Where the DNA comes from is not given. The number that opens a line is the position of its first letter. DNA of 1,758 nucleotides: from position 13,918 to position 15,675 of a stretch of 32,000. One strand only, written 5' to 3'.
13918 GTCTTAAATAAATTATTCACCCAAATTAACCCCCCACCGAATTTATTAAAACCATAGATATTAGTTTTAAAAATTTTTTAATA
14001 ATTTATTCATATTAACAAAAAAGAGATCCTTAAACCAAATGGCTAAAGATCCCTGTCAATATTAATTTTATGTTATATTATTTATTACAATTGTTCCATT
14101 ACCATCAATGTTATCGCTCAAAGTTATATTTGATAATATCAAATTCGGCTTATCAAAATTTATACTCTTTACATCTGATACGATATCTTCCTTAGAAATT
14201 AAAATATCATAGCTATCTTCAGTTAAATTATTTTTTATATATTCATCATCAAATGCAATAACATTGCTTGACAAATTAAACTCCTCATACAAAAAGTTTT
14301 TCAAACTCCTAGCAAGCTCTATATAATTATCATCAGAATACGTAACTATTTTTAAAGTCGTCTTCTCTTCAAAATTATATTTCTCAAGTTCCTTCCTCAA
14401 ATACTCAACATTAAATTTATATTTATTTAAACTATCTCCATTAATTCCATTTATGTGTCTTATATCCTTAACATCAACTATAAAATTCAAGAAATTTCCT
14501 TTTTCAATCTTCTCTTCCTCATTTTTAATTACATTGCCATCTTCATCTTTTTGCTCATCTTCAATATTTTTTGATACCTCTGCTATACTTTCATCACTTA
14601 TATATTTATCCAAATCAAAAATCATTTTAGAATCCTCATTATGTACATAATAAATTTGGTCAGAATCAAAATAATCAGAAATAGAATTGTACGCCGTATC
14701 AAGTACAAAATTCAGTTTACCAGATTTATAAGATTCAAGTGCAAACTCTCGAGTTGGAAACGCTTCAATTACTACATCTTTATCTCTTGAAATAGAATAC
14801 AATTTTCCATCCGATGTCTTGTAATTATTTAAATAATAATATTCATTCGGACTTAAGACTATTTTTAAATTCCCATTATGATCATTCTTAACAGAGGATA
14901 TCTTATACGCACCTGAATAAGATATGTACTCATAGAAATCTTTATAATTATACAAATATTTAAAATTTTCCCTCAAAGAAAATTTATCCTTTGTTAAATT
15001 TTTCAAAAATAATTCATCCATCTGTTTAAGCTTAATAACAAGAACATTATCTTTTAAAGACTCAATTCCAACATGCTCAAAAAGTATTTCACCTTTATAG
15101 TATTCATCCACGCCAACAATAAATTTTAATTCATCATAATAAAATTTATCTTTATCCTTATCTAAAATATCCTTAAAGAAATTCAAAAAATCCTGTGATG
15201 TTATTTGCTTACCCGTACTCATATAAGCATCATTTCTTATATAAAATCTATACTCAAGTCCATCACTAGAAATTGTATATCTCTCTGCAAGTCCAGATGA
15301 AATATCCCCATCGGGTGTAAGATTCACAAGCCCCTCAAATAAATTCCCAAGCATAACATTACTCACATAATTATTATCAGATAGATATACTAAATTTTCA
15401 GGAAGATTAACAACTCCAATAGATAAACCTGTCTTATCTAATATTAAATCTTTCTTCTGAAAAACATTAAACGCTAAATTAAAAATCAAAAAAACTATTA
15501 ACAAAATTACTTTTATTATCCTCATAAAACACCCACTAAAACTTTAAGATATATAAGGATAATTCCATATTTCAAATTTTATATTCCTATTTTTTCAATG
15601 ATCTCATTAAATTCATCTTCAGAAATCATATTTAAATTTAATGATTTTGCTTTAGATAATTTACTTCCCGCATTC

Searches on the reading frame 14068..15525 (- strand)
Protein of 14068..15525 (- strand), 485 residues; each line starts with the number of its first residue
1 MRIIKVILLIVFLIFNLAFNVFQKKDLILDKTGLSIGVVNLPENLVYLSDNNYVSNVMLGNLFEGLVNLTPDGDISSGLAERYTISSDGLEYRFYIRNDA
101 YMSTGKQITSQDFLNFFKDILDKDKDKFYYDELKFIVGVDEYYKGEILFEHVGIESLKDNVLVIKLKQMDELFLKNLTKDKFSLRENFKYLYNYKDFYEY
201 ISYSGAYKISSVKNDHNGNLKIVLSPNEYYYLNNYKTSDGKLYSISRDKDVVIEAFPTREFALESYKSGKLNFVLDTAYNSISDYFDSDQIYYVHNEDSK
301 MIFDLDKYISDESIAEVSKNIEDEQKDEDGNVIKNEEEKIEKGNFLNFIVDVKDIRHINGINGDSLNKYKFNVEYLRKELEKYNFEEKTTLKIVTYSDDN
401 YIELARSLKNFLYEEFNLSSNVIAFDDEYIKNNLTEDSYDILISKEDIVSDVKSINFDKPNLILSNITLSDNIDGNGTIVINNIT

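Call 7: search_protein_families(library=pfam, proteins=[window:14068-15525:-], max_evalue=0.00001)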
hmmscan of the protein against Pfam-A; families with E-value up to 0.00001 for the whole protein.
window:14068-15525:- (485 aa): 1 family
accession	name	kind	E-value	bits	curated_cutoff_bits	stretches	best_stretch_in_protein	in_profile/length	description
PF00496.27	SBP_bac_5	-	1.6e-21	77.3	32.4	1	75-293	2-193/368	Bacterial extracellular solute-binding proteins, family 5 Middle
